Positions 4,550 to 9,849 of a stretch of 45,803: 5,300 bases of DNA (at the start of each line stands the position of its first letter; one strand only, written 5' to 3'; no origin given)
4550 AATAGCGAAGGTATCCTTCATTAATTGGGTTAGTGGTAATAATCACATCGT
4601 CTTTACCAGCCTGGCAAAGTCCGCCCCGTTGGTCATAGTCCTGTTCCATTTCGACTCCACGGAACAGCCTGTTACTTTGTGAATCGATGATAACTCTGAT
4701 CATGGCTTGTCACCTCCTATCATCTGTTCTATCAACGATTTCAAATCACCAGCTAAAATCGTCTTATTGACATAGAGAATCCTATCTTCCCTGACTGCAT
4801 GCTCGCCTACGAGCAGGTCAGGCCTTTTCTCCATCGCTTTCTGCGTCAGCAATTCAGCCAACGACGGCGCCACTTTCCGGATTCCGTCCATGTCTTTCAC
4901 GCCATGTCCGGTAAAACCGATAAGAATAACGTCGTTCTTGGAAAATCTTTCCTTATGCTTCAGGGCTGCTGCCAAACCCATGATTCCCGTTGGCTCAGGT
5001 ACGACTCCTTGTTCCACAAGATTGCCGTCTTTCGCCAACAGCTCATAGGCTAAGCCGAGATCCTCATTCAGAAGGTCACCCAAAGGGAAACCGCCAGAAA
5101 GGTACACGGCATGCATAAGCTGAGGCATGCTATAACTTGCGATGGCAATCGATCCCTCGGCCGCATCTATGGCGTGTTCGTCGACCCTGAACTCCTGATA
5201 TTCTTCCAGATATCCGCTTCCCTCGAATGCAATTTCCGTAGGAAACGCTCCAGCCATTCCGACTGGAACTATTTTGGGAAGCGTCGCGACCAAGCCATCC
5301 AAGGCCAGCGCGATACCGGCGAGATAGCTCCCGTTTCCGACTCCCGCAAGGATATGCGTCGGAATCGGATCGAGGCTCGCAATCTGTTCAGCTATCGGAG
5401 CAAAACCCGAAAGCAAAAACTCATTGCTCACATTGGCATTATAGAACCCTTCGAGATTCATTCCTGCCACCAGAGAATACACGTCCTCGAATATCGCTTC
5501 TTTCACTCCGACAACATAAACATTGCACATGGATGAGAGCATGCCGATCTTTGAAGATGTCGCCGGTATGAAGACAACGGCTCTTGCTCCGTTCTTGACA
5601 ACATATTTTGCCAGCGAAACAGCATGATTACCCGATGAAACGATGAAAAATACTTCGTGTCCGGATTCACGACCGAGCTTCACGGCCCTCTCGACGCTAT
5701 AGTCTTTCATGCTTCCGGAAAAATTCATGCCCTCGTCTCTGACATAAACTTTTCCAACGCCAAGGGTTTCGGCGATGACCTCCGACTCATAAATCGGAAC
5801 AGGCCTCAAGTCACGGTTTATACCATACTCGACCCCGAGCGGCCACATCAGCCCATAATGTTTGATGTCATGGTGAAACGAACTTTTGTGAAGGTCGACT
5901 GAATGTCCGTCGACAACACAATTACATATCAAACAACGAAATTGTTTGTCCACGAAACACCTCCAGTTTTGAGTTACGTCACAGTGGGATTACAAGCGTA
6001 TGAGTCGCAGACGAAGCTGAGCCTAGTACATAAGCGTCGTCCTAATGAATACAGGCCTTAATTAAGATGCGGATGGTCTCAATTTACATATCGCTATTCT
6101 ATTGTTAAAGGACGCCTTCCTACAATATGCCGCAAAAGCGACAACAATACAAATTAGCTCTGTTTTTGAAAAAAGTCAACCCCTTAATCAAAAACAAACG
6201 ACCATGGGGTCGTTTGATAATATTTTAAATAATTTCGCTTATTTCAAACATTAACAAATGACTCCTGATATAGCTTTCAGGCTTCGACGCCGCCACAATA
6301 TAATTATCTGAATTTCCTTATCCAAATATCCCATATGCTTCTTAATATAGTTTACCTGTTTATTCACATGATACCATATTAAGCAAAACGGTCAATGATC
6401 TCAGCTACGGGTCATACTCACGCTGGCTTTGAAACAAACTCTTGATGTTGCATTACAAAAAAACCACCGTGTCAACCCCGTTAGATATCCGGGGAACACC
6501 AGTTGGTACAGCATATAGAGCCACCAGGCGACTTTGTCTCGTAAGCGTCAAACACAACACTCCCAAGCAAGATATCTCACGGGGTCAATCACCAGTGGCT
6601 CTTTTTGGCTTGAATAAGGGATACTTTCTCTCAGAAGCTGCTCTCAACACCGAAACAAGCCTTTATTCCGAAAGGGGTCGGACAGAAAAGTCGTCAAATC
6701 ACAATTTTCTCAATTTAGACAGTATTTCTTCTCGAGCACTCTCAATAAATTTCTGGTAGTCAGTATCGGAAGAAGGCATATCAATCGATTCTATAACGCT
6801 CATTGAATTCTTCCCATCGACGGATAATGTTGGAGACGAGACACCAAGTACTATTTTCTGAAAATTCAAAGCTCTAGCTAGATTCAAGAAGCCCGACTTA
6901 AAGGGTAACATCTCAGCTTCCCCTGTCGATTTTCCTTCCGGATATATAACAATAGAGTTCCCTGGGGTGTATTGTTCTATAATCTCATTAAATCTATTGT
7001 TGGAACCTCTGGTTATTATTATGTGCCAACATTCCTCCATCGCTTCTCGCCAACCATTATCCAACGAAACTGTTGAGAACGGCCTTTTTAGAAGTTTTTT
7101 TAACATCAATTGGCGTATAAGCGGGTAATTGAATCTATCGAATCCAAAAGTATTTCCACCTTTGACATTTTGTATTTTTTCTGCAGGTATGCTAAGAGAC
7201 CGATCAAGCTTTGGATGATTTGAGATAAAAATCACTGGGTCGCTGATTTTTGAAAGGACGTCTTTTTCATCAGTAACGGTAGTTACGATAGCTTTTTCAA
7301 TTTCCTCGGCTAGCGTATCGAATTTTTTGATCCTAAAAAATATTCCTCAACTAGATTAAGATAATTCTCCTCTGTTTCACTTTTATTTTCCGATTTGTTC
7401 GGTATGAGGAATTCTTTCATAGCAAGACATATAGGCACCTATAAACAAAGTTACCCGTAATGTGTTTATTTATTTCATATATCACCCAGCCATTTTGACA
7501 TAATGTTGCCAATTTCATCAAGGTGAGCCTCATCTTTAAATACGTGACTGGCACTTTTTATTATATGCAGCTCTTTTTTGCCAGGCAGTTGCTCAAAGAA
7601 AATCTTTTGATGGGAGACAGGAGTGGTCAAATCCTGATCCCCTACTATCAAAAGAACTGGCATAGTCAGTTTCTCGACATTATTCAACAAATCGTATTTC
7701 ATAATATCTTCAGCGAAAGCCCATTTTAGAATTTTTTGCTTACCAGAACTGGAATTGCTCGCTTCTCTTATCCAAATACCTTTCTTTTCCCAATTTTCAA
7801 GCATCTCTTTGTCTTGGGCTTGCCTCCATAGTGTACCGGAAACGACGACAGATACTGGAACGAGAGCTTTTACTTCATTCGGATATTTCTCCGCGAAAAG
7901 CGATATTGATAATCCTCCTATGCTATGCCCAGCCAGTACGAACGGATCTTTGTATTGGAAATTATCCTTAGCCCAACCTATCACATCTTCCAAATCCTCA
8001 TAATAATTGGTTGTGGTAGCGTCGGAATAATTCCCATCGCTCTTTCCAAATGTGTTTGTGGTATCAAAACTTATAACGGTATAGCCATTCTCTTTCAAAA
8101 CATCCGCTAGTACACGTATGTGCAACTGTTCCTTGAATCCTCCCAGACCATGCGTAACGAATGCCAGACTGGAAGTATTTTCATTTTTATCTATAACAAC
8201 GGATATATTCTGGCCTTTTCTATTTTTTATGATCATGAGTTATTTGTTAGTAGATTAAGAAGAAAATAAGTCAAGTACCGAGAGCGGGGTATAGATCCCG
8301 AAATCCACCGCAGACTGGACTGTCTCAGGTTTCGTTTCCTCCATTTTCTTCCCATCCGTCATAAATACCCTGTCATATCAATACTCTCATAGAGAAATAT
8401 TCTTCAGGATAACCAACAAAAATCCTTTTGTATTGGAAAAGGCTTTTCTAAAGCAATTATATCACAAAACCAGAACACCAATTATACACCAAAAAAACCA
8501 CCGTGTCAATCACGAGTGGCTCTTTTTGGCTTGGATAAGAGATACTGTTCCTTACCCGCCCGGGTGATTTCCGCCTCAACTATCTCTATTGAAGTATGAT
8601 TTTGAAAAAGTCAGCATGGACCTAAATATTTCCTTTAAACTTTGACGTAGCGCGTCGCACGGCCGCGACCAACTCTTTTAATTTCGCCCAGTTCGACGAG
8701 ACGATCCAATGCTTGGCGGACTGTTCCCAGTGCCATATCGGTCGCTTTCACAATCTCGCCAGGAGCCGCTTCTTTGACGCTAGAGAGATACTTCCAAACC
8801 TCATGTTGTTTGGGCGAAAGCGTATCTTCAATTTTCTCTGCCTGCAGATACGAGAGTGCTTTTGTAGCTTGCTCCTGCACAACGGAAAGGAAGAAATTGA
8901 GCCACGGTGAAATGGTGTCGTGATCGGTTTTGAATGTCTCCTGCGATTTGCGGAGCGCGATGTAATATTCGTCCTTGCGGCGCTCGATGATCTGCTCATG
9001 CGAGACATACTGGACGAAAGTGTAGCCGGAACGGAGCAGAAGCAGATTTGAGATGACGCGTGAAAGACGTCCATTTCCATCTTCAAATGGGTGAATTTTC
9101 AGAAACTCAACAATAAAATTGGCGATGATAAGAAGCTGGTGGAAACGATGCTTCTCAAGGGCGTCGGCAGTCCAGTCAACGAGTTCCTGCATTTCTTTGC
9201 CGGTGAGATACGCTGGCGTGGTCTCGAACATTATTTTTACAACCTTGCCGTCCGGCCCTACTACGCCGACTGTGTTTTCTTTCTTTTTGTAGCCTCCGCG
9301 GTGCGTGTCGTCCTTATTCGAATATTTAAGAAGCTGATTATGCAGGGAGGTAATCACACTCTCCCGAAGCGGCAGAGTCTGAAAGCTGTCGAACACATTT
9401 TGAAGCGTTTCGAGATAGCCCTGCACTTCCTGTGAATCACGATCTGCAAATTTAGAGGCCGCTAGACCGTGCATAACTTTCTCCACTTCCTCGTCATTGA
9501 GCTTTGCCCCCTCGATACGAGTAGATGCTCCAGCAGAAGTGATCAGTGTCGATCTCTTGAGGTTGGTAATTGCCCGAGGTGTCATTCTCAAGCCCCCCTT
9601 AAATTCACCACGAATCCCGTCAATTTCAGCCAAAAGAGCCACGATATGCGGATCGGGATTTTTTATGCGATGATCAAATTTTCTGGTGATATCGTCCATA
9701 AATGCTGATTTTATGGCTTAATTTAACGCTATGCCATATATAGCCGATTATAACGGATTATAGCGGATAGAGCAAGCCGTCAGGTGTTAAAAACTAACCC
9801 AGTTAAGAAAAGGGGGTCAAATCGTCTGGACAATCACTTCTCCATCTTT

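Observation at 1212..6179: Translationally coupled ThrC-like PLP enzyme / PGM1-like ATP-grasp / dipeptide epimerase / M20 peptidase operon of unassigned function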

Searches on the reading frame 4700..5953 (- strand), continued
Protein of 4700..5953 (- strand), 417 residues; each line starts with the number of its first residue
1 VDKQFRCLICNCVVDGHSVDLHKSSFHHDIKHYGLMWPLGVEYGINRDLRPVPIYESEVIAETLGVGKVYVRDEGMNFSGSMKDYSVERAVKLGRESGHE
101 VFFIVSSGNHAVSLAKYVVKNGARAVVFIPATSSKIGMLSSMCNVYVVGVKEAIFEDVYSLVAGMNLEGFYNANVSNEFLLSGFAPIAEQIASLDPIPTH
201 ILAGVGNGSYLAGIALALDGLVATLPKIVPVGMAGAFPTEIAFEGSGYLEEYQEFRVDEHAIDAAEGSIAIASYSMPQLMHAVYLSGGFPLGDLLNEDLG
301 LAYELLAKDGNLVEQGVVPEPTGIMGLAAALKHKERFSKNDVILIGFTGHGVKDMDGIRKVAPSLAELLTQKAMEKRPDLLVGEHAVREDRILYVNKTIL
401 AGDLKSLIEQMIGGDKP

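Call 103: search_protein_families(library=pfam, proteins=[L039:9371-10381:+, L045:3502-6381:+, L047:3196-3921:+, L040:1215-2717:+, L040:3968-6946:+, L046:4894-5544:+, L035:4489-5550:-, L051:5106-6041:+], max_evalue=0.001)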
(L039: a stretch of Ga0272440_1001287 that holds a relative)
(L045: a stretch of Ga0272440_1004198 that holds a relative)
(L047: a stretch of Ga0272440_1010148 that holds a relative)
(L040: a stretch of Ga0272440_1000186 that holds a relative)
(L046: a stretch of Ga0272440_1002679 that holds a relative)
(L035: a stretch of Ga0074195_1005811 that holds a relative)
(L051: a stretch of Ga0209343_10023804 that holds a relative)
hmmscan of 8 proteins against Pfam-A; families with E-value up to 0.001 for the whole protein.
L039:9371-10381:+ (336 aa): 3 families
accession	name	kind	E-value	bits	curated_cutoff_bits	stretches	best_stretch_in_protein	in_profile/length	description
PF22528.1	PRMT_C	-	1.2e-14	55.1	27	1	163-297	5-141/164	Arginine methyltransferase oligomerization subdomain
PF17286.7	PRMT5_C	-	8.3e-14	52.3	30.3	1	164-317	5-151/167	PRMT5 oligomerisation domain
PF06325.19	PrmA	-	1.7e-08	34.8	22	1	47-129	154-235/296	Ribosomal protein L11 methyltransferase (PrmA)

L045:3502-6381:+ (959 aa): 5 families
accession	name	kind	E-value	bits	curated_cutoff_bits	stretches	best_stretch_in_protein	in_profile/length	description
PF13458.12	Peripla_BP_6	-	4.3e-33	115.8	31.7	1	34-358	2-312/343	Periplasmic binding protein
PF01094.35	ANF_receptor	-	1.4e-20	74.1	25.4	1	61-388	10-342/353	Receptor family ligand binding region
PF00924.24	MS_channel_2nd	-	8.3e-18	64.7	20.2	1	785-850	3-67/68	Mechanosensitive ion channel, beta-domain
PF13433.12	Peripla_BP_5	-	3.3e-07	30.2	27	1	42-113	9-80/363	Periplasmic binding protein domain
PF21082.3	MS_channel_3rd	-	0.0001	23.1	21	1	860-939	3-86/88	Mechanosensitive ion channel MscS, C-terminal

L047:3196-3921:+ (241 aa): 4 families
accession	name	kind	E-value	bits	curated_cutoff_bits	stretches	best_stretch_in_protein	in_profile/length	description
PF13649.12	Methyltransf_25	-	5.2e-07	30.7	27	1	45-136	1-97/97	Methyltransferase domain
PF13489.12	Methyltransf_23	-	5.4e-05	23.4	27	1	47-217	28-162/164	Methyltransferase domain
PF08241.18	Methyltransf_11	-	5.8e-05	24.1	21.2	1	47-139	2-94/95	Methyltransferase domain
PF08242.18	Methyltransf_12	-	0.00039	21.5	30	1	47-137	2-97/98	Methyltransferase domain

L040:1215-2717:+ (500 aa): 1 family
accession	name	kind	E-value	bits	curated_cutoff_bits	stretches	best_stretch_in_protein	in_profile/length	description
PF02321.23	OEP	-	2.7e-61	207.1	22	2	82-283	2-187/187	Outer membrane efflux protein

L040:3968-6946:+ (992 aa): 10 families
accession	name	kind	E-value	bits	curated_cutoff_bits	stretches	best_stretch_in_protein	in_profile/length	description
PF00072.30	Response_reg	-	7.3e-29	100.6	30.2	1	646-760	1-109/111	Response regulator receiver domain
PF02518.31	HATPase_c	-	9.7e-28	97.3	26.4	1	504-615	1-106/111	Histidine kinase-, DNA gyrase B-, and HSP90-like ATPase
PF00512.31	HisKA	-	1.2e-21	76.9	26.9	1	392-456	1-65/66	His Kinase A (phospho-acceptor) domain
PF08448.16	PAS_4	-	3e-20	72.9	23.1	1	247-355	1-109/110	PAS fold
PF00672.30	HAMP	-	1.5e-11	44.9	25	1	173-223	2-52/53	HAMP domain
PF01627.28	Hpt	-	3.4e-09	37.3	24.6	1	821-881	10-77/84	Hpt domain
PF00989.32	PAS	-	1.5e-07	31.9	22.6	1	242-347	2-109/113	PAS fold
PF13426.13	PAS_9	-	2.5e-06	28.2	27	1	254-352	4-102/103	PAS domain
PF13589.12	HATPase_c_3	-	0.00054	20.4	25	0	509-592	3-83/137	Histidine kinase-, DNA gyrase B-, and HSP90-like ATPase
PF13188.13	PAS_8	-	0.00057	20.1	21.8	0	241-291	1-48/65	PAS domain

L046:4894-5544:+ (216 aa): 2 families
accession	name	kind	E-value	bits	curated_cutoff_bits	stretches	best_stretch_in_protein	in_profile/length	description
PF00440.29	TetR_N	-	6.8e-17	61.4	24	1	24-68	1-45/47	Bacterial regulatory proteins, tetR family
PF08360.16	TetR_C_5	-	0.00011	22.8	21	1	105-185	29-106/131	QacR-like protein, C-terminal region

L035:4489-5550:- (354 aa): 3 families
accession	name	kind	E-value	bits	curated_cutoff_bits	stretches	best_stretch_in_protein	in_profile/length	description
PF07687.19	M20_dimer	-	1.3e-15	57.7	21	1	165-254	8-101/107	Peptidase dimerisation domain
PF01546.33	Peptidase_M20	-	1.3e-13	51.7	24.6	1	60-350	2-203/206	Peptidase family M20/M25/M40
PF05343.19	Peptidase_M42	-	0.00012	21.7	23.2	0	45-81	1-38/292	M42 glutamyl aminopeptidase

L051:5106-6041:+ (312 aa): 1 family
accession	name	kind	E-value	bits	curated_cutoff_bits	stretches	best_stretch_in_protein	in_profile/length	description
PF00291.31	PALP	-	1e-53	183.1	35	1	13-306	1-295/295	Pyridoxal-phosphate dependent enzyme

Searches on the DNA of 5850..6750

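Call 9: search_rna_families(source=window, start=5850, end=6750, threshold=evalue, max_evalue=5, show_alignments=2)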
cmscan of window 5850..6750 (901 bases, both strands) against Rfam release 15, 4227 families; matches with E-value up to 5: 4.
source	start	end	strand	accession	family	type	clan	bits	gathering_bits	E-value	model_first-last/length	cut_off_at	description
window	6166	6259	-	RF02414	rli60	Gene; sRNA;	-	24.1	60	1.2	1-191/191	no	Listeria sRNA rli60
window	6215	6299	-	RF02759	LasI_thermometer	Cis-reg; thermoregulator;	-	16.6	76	3.8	1-110/110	no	LasI 5' UTR ROSE like thermometer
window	6358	6495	+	RF02257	adapt33_3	Gene; lncRNA;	-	15.8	70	0.92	1-140/140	no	Adaptive response 33 conserved region 3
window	5897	5968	-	RF01926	mir-981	Gene; miRNA;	-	13.7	51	1.8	1-86/86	no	mir-981 microRNA precursor family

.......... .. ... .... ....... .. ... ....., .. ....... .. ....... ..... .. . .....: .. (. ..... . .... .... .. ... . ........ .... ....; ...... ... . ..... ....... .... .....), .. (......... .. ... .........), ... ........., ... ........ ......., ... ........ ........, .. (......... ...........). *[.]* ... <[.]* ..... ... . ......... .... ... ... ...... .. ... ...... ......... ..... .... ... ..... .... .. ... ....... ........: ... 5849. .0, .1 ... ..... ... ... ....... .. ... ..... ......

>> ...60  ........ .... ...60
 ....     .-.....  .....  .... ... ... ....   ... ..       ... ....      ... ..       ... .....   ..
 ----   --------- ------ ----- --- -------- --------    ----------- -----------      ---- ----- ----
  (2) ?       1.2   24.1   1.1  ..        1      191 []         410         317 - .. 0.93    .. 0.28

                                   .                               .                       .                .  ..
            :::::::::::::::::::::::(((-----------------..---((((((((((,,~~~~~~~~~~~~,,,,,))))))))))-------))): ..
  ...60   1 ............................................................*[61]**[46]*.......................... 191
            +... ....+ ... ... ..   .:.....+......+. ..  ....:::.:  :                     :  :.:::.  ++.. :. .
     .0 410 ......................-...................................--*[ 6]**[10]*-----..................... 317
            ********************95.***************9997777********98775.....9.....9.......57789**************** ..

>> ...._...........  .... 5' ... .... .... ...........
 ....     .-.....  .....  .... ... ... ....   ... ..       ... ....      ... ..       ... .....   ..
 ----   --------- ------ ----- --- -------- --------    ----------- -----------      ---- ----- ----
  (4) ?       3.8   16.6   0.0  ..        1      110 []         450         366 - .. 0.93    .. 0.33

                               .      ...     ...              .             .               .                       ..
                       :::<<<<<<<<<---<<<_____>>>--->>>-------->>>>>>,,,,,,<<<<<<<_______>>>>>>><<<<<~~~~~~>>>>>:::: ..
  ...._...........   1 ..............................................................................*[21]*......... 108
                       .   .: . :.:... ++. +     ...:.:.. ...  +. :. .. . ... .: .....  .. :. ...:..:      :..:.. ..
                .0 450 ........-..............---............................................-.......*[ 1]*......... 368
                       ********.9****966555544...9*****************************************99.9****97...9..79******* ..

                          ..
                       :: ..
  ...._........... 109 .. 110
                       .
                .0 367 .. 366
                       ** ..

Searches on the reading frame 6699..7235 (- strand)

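Call 3: search_protein_families(library=pfam, proteins=[window:6699-7235:-], max_evalue=0.01)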
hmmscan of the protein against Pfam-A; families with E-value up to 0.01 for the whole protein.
window:6699-7235:- (178 aa): 1 family
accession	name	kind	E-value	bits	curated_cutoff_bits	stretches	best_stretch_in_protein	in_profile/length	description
PF01553.26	Acyltransferase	-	1.1e-07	32.2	23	1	60-123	55-122/132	Acyltransferase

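Call 4: search_protein_families(library=ncbifam, proteins=[window:6699-7235:-], max_evalue=0.01)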
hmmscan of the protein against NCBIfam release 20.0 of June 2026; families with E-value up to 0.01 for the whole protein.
window:6699-7235:- (178 aa): 2 families
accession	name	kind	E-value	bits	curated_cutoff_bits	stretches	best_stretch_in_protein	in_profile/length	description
TIGR00530.1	AGP_acyltrn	subfamily_domain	0.00062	19.5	102.95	1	79-122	76-119/130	1-acylglycerol-3-phosphate O-acyltransferase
NF052553.1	LyOrLpactfOlsABRUA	equivalog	0.0085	15.3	300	0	79-122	123-166/263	lyso-ornithine lipid O-acyltransferase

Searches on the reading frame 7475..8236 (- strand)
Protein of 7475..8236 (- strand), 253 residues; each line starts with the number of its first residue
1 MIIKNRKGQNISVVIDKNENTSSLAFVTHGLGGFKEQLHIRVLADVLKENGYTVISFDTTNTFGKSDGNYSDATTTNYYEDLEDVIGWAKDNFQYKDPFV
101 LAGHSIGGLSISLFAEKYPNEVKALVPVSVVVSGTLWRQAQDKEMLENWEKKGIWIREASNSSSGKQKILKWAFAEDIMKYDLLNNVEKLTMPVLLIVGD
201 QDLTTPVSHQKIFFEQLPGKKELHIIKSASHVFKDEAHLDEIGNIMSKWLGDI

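Call 3: search_protein_families(library=pfam, proteins=[window:7475-8236:-], max_evalue=0.01)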
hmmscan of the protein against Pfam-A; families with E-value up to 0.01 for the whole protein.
window:7475-8236:- (253 aa): 14 families
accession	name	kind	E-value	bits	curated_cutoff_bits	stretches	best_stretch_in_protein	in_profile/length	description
PF12146.15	Hydrolase_4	-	3.9e-19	69.4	27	2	26-133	8-112/239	Serine aminopeptidase, S33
PF00561.26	Abhydrolase_1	-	9.5e-16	58.6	25.8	1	29-141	7-116/245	alpha/beta hydrolase fold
PF00326.27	Peptidase_S9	-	1.4e-09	38.2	22.6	1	45-238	8-187/213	Prolyl oligopeptidase family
PF02129.25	Peptidase_S15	-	1.2e-08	35.4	23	1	47-134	47-132/262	X-Pro dipeptidyl-peptidase (S15 family)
PF12697.13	Abhydrolase_6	-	3.5e-08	34.8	26.3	1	28-145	4-104/217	Alpha/beta hydrolase family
PF10142.15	PhoPQ_related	-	1.8e-06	27.3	20.3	1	98-247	173-318/367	PhoPQ-activated pathogenicity-related protein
PF20408.4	Abhydrolase_11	-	3.5e-06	27.3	27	0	27-124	7-101/193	Alpha/beta hydrolase domain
PF12740.14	PETase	-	1.1e-05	25.4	28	1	180-250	157-229/263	PET hydrolase-like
PF00756.26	Esterase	-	4e-05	24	22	1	49-167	52-183/251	Putative esterase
PF12695.13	Abhydrolase_5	-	0.00018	21.8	27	0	97-126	57-85/164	Alpha/beta hydrolase family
PF02273.21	Acyl_transf_2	-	0.001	18.9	20.3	1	33-91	38-97/294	Acyl transferase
PF08538.16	DUF1749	-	0.0017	18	24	1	15-152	24-162/299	Protein of unknown function (DUF1749)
PF03096.20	Ndr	-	0.005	16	23.3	0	81-153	84-156/283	Ndr family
PF02089.21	Palm_thioest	-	0.0094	16.1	26.8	0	26-134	3-112/254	Palmitoyl protein thioesterase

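Call 4: search_protein_families(library=ncbifam, proteins=[window:7475-8236:-], max_evalue=0.01)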
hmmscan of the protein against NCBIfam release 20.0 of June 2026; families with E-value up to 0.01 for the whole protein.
window:7475-8236:- (253 aa): 28 families (the best 25 are shown)
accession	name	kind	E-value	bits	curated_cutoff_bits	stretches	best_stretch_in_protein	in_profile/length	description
NF047920.1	lactonase_UilS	equivalog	2.1e-15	57.2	400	2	4-126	4-126/285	UilS family quorum-quenching N-acyl-homoserine lactonase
TIGR02427.1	protocat_pcaD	equivalog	2.1e-12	47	255.85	1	176-235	178-236/251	3-oxoadipate enol-lactonase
NF045948.1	ProImpepThrmp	equivalog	6.9e-11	42.1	500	2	8-129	11-127/291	proline iminopeptidase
TIGR01250.1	pro_imino_pep_2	subfamily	2.5e-10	40.4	167.65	2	24-147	27-148/288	proline iminopeptidase-family hydrolase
NF051487.1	bifunc_PcaCD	exception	4.6e-10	39.1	430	1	173-236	336-398/413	bifunctional 4-carboxymuconolactone decarboxylase/3-oxoadipate enol-lactonase PcaCD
NF045945.1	ProImpepLactob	equivalog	4.7e-10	39.4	400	2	178-250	221-290/293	proline iminopeptidase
NF051488.1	bifunc_PcaDC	exception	1.2e-09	37.8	390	1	38-237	27-238/375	bifunctional 3-oxoadipate enol-lactonase/4-carboxymuconolactone decarboxylase PcaDC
NF011457.0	PRK14875.1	equivalog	2.3e-09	36.7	307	1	167-238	291-358/372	acetoin dehydrogenase dihydrolipoyllysine-residue acetyltransferase subunit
NF050089.1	i_nPHAscl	equivalog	1.6e-08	34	300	2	185-232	224-271/288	intracellular short-chain-length polyhydroxyalkanoate depolymerase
TIGR01738.1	bioH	equivalog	1.4e-07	31.4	206.95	1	179-231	176-227/245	pimeloyl-ACP methyl ester esterase BioH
NF041759.1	mac_hydro_EstT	equivalog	1.9e-07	30.6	450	1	46-131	45-127/278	macrolide hydrolase EstT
NF041096.1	esterase_EstD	equivalog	6.7e-07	28.7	600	1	46-226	190-378/421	esterase EstD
TIGR03611.1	RutD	equivalog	1.4e-06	27.9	238.5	1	165-232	174-238/258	pyrimidine utilization protein D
TIGR03101.1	hydr2_PEP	hypoth_equivalog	3.2e-06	26.9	202.75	1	39-135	44-137/266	hydrolase 2, exosortase A system-associated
NF053693.1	esterase_mleCBF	exception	4.1e-06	26.4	564.5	1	47-139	47-136/279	CBF family alpha/beta fold macrolide esterase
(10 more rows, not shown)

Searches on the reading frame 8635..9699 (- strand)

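Call 3: search_protein_families(library=pfam, proteins=[window:8635-9699:-], max_evalue=0.01)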
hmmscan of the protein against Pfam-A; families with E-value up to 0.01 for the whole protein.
window:8635-9699:- (354 aa): 6 families
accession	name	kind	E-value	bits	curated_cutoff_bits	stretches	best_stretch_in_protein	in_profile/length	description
PF02661.23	Fic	-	1.1e-13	52.3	24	1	111-221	2-93/93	Fic/DOC family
PF14394.12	DUF4423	-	4.9e-05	23.6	30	0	312-351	38-77/165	Domain of unknown function (DUF4423)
PF22168.2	DIP2311-like_C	-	0.00033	21.3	27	1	305-351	14-60/63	Transcriptional regulator DIP2311-like, C-terminal domain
PF13784.11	Fic_N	-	0.0032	17.9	26.7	0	47-103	27-81/82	Fic/DOC family N-terminal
PF12802.13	MarR_2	-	0.0063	17.1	27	0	299-344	8-54/61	MarR family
PF25212.1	HVO_A0114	-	0.0074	16.5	27.6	0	276-350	2-76/84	HVO_A0114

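Call 4: search_protein_families(library=ncbifam, proteins=[window:8635-9699:-], max_evalue=0.01)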
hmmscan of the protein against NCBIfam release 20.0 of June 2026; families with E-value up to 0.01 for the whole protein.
window:8635-9699:- (354 aa): 4 families
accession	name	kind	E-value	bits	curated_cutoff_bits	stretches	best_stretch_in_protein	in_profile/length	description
NF046030.1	ProtAdlyltaseSoFic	equivalog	4.6e-13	48.8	550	1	81-287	83-272/361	protein adenylyltransferase Fic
TIGR02613.1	mob_myst_B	hypoth_equivalog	7.5e-07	29.2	124.4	1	167-253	87-174/186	mobile mystery protein B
TIGR01550.1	DOC_P1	subfamily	0.00012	22.3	38.65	1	192-231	55-94/122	type II toxin-antitoxin system death-on-curing family toxin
NF046029.1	ProtAdlyltaseNmFic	equivalog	0.0044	16.8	230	1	183-252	80-140/177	protein adenylyltransferase Fic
